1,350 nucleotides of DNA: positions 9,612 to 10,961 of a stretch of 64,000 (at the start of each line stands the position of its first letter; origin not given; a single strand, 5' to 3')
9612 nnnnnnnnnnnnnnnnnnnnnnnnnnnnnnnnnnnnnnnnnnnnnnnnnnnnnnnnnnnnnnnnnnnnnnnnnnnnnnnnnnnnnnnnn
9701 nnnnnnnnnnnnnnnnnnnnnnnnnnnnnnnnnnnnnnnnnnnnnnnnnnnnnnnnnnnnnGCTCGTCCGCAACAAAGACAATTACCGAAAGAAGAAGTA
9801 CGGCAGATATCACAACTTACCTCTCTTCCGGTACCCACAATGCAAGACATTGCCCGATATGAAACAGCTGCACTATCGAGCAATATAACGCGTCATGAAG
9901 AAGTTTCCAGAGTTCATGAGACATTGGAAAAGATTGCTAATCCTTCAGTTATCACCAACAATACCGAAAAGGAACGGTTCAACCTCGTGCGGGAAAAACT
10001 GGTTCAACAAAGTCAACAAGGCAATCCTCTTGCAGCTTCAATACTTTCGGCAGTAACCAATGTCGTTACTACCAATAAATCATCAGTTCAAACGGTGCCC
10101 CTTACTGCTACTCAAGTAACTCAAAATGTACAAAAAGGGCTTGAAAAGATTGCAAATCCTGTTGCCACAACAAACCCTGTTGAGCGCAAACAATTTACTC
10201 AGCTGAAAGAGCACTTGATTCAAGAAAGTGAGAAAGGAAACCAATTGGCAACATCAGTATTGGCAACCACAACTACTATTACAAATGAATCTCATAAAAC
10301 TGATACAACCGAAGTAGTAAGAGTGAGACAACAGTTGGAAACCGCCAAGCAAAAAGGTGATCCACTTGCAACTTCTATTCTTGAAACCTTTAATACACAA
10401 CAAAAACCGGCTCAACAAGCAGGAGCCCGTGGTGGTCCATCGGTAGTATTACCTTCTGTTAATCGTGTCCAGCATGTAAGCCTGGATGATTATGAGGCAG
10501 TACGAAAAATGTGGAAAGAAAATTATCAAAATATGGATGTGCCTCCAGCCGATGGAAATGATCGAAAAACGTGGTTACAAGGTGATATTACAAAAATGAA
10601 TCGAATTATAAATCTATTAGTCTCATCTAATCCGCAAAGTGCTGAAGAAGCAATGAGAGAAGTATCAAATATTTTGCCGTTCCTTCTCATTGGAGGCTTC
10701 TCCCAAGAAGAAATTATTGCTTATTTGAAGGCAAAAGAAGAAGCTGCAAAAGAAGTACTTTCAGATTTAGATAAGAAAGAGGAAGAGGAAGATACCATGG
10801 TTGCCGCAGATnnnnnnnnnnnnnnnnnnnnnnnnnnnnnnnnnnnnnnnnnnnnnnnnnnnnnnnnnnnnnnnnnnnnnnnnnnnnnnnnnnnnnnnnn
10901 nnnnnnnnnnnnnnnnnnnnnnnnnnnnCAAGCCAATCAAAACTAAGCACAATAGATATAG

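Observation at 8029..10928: VirB2/TrbC-like mini-protein followed by a VirB6/TrbL-topology membrane protein, with no other type IV secretion genes in the window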

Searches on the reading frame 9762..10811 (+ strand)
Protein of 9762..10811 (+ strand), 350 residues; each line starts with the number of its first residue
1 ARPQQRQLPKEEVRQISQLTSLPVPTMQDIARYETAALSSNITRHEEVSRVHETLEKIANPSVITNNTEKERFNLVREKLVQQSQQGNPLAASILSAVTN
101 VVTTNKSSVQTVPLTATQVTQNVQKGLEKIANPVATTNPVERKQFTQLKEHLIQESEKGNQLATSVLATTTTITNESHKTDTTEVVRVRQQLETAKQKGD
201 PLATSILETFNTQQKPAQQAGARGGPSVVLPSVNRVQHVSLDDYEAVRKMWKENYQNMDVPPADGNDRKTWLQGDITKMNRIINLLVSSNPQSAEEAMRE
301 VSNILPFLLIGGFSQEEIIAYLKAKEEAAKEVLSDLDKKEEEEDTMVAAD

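Call 76: predict_structure(alignment_id=A3)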
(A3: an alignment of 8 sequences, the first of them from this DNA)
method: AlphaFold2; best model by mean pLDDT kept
length: 350 residues; sequences in the alignment: 8
mean_pLDDT: 67.4   pTM: 0.39
mean pLDDT of the five models: 67.4, 65.2, 62.7, 62.3, 60.5
residues with pLDDT >= 90: 3; 70-90: 197; 50-70: 75; < 50: 75
segments of 3 or more residues with pLDDT < 50: 1-24, 40-45, 102-116, 177-179, 213-238
pLDDT, mean of each block of 10 residues (from residue 1): 36 34 53 56 53 74 79 85 79 69 36 46 80 77 83 87 85 61 74 76 78 38 31 42 81 81 71 88 82 73 64 72 89 85 60
secondary structure, 60 per line:
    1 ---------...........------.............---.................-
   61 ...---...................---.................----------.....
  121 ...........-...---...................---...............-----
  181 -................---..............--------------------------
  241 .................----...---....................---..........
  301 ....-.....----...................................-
elements in order: H10-20 H27-39 H43-59 H67-85 H89-105 H116-131 H139-157 H161-175 H182-197 H201-214 H241-257 H268-287 H291-304 H306-310 H315-349

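Call 78: fold_search(model_id=the predicted structure, library=pdb)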
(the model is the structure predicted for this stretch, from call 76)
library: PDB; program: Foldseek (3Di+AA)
matches with E <= 10: 91; with E <= 0.001: 0
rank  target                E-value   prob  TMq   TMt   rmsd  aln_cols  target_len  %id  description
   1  3woz_D                2.3e-01  0.13  0.11  0.13  21.6       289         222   10  Crystal structure of CLASP2 TOG domain (TOG3) (released 2015-05-27)
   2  3woz_B                1.1e+00  0.08  0.11  0.13  22.0       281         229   13  Crystal structure of CLASP2 TOG domain (TOG3) (released 2015-05-27)
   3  6w2r_C                1.5e+00  0.10  0.12  0.18  20.0       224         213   16  Junction 19, DHR54-DHR79 (released 2020-04-15)
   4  6bfi_A                2.2e+00  0.06  0.14  0.08  22.7       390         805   11  Vinculin homolog in a sponge (phylum Porifera) reveals vertebrate-like cell adhesions involved in early multicellular  (released 2018-06-13)
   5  7ue2_A                2.3e+00  0.05  0.13  0.14  22.9       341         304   13  Crystal structure of designed helical repeat protein RPB_PLP3_R6 bound to PLPx6 peptide (released 2023-03-29)
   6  6tjz_A                2.4e+00  0.07  0.16  0.16  21.2       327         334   10  Crystal structure of the SVS_A2 protein (W156Y mutant) from ancestral sequence reconstruction at 2.4 A resolution (released 2020-12-09)
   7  9dze_f                2.5e+00  0.07  0.15  0.18  27.8       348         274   11  Computationally Designed Bifaceted Protein Nanomaterial pD5-14 (released 2024-10-30)
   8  5cwj                  2.6e+00  0.06  0.11  0.18  19.2       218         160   14  Crystal structure of de novo designed helical repeat protein DHR49 (released 2015-12-16)
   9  8to0_Aa               2.8e+00  0.02  0.07  0.09  38.1       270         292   11  48-nm repeating structure of doublets from mouse sperm flagella (released 2023-11-01)
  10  5vju                  3.3e+00  0.05  0.10  0.16  25.7       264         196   11  De Novo Photosynthetic Reaction Center Protein Variant Equipped with His-Tyr H-bond, Heme B, and Cd(II) ions (released 2018-04-25)
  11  4c0e_B                3.3e+00  0.05  0.12  0.10  19.5       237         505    8  Structure of the NOT1 superfamily homology domain from Chaetomium thermophilum (released 2013-10-09)
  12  9psa_A                3.3e+00  0.03  0.12  0.12  27.2       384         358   12  Crystal structure of C. elegans PUF-3 in complex with RNA III-9 (released 2025-12-17)
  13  6z0c_B                3.5e+00  0.03  0.08  0.12  25.4       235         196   11  Structure of in silico modelled artificial Maquette-3 protein (released 2021-03-17)
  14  5jdo_A                3.6e+00  0.02  0.11  0.13  33.2       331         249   13  T. congolense haptoglobin-haemoglobin receptor in complex with haemoglobin (released 2016-04-27)
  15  9mg8_B                4.0e+00  0.03  0.13  0.12  25.7       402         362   14  Crystal Structure of b-iTHR-110 (released 2025-12-17)
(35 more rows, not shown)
